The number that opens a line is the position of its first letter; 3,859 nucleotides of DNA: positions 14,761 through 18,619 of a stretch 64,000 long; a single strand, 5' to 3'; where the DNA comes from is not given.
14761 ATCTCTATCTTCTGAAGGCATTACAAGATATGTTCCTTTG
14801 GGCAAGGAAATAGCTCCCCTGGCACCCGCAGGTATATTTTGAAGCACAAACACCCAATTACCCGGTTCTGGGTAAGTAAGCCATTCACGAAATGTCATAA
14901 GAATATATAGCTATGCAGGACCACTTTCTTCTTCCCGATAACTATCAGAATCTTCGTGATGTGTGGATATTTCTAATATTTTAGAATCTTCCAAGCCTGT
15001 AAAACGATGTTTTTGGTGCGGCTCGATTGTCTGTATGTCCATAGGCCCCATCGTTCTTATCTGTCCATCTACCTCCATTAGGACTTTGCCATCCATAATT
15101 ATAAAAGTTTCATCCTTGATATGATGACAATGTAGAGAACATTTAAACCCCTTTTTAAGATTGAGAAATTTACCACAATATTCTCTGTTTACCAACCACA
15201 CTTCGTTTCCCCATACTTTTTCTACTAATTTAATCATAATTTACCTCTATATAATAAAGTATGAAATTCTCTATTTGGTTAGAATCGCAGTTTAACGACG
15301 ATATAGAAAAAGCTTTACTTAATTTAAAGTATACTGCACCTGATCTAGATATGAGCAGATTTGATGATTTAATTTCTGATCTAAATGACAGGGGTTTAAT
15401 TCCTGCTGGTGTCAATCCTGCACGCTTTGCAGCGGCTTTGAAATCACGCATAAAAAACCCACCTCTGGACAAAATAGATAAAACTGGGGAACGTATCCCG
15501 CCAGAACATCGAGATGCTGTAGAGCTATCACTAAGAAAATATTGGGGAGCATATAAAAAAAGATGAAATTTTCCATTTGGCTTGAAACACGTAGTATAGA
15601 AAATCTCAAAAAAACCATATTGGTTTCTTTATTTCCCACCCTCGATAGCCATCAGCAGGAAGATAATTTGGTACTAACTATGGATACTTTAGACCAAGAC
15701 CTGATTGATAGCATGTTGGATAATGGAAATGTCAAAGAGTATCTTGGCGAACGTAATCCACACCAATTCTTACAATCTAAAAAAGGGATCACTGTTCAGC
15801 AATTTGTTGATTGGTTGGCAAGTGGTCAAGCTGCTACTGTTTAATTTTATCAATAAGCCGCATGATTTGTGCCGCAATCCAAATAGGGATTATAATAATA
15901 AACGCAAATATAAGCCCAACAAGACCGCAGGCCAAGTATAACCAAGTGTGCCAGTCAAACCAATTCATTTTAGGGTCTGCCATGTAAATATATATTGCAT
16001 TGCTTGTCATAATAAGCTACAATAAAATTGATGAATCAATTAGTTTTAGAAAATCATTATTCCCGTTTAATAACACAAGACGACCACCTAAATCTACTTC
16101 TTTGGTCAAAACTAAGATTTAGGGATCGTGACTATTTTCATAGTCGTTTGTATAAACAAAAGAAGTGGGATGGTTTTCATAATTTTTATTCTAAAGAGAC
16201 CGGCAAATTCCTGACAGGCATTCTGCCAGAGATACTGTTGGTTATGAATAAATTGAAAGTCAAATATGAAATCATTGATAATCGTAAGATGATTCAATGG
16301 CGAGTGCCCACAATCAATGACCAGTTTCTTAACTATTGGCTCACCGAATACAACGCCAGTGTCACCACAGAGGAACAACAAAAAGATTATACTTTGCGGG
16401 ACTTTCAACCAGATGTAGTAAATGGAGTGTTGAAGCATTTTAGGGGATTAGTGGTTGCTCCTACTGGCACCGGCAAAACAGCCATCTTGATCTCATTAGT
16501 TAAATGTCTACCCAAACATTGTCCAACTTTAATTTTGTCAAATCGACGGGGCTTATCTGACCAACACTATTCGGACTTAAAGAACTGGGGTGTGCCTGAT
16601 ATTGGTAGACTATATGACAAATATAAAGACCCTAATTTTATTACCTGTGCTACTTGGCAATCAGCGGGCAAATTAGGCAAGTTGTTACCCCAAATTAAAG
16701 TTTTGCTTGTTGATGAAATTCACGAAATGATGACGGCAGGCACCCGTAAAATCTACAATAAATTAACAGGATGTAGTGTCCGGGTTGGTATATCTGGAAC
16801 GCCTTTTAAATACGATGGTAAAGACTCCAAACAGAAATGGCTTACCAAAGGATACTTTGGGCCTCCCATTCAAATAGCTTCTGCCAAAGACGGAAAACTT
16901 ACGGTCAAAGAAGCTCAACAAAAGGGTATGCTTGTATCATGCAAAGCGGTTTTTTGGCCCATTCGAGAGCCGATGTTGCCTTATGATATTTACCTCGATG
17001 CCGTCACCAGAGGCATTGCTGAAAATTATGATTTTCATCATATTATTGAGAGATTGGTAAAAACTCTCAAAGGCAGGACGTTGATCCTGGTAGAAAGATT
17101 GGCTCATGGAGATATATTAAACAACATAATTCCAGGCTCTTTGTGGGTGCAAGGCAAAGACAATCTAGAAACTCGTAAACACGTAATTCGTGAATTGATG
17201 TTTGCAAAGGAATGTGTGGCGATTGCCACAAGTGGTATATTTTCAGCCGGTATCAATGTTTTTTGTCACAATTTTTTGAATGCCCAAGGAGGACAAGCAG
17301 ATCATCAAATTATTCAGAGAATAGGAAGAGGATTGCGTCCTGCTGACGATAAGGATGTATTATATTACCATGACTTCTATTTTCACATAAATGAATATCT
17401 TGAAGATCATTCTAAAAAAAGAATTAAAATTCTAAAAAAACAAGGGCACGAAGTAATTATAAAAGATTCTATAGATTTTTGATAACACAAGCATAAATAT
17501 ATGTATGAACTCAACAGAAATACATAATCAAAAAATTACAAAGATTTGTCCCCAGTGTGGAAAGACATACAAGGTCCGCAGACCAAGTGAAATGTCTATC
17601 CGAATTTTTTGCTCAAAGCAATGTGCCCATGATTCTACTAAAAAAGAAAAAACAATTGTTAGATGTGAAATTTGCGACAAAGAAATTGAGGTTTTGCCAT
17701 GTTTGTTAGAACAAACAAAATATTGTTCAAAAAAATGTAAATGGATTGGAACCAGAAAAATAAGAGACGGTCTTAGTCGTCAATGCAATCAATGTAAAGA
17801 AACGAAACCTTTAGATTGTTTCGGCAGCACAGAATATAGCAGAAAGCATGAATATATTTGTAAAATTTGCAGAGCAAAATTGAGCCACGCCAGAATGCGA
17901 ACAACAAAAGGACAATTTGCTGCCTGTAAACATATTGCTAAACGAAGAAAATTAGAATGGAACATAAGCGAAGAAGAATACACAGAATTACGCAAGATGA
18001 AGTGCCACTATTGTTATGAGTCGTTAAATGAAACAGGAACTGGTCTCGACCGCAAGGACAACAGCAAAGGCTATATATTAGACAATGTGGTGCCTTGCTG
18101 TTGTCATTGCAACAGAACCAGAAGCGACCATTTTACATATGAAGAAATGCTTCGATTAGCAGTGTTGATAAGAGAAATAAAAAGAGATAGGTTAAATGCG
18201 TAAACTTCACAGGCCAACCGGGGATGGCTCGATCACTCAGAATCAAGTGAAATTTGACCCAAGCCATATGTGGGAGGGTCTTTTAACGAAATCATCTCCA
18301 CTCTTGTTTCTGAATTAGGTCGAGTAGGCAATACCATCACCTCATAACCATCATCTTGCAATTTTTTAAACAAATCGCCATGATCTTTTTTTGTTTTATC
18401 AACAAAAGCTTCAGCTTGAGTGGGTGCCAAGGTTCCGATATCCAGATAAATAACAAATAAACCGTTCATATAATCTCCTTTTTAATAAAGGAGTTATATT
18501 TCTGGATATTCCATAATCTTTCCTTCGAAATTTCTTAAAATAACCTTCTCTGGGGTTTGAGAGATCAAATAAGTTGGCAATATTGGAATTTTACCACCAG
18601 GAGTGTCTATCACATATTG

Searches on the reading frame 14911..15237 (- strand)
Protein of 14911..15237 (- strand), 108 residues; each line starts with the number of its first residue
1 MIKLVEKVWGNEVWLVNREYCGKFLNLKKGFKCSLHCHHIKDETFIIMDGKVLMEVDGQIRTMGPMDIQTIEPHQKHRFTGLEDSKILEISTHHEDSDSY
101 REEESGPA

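Call 85: search_protein_families(library=pfam, proteins=[window:14911-15237:-], max_evalue=0.001)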
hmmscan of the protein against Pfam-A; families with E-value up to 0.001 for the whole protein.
window:14911-15237:- (108 aa): 1 family
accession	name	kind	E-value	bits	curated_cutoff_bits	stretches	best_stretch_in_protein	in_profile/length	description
PF07883.17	Cupin_2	-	9.9e-08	32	27.2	1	26-88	4-67/70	Cupin domain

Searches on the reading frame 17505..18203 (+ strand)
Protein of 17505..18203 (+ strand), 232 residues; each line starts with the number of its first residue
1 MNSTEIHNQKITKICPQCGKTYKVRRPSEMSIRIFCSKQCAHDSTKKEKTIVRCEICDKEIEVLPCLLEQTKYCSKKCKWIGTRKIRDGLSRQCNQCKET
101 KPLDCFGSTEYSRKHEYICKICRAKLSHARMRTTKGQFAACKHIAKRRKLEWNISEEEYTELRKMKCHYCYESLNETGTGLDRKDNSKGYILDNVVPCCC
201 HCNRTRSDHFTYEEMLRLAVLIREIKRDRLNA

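Call 3: search_protein_families(library=pfam, proteins=[window:17505-18203:+], max_evalue=0.01)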
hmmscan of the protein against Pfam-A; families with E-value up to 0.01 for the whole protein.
window:17505-18203:+ (232 aa): 0 families

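Call 18: search_protein_families(library=phrogs, proteins=[window:17505-18203:+], max_evalue=0.01)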
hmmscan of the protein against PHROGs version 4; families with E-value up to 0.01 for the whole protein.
window:17505-18203:+ (232 aa): 5 families
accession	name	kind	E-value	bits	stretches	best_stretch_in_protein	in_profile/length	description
phrog_1035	-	DNA, RNA and nucleotide metabolism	1.8e-17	65.1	1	31-223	6-228/271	endonuclease VII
phrog_3118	-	DNA, RNA and nucleotide metabolism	4.1e-11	43.9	1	134-204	14-94/287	HNH endonuclease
phrog_3322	-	DNA, RNA and nucleotide metabolism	5e-09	37.2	1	119-227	33-153/162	endonuclease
phrog_1400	-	moron, auxiliary metabolic gene and host takeover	8.6e-09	36.6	1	132-215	7-94/251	Srd anti-sigma factor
phrog_4592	-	moron, auxiliary metabolic gene and host takeover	0.00047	21.1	1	141-215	67-145/170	decoy of host sigma70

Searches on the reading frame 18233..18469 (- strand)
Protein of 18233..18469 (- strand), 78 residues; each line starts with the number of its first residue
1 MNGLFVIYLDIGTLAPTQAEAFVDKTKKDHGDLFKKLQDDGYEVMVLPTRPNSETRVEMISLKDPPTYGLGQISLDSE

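Call 3: search_protein_families(library=pfam, proteins=[window:18233-18469:-], max_evalue=0.01)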
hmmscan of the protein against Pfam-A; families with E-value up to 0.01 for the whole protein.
window:18233-18469:- (78 aa): 0 families

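Call 4: search_protein_families(library=ncbifam, proteins=[window:18233-18469:-], max_evalue=0.01)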
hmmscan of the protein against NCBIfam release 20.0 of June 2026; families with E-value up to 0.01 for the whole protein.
window:18233-18469:- (78 aa): 0 families

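Call 18: search_protein_families(library=phrogs, proteins=[window:18233-18469:-], max_evalue=0.01)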
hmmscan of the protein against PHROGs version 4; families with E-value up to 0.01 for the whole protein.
window:18233-18469:- (78 aa): 0 families
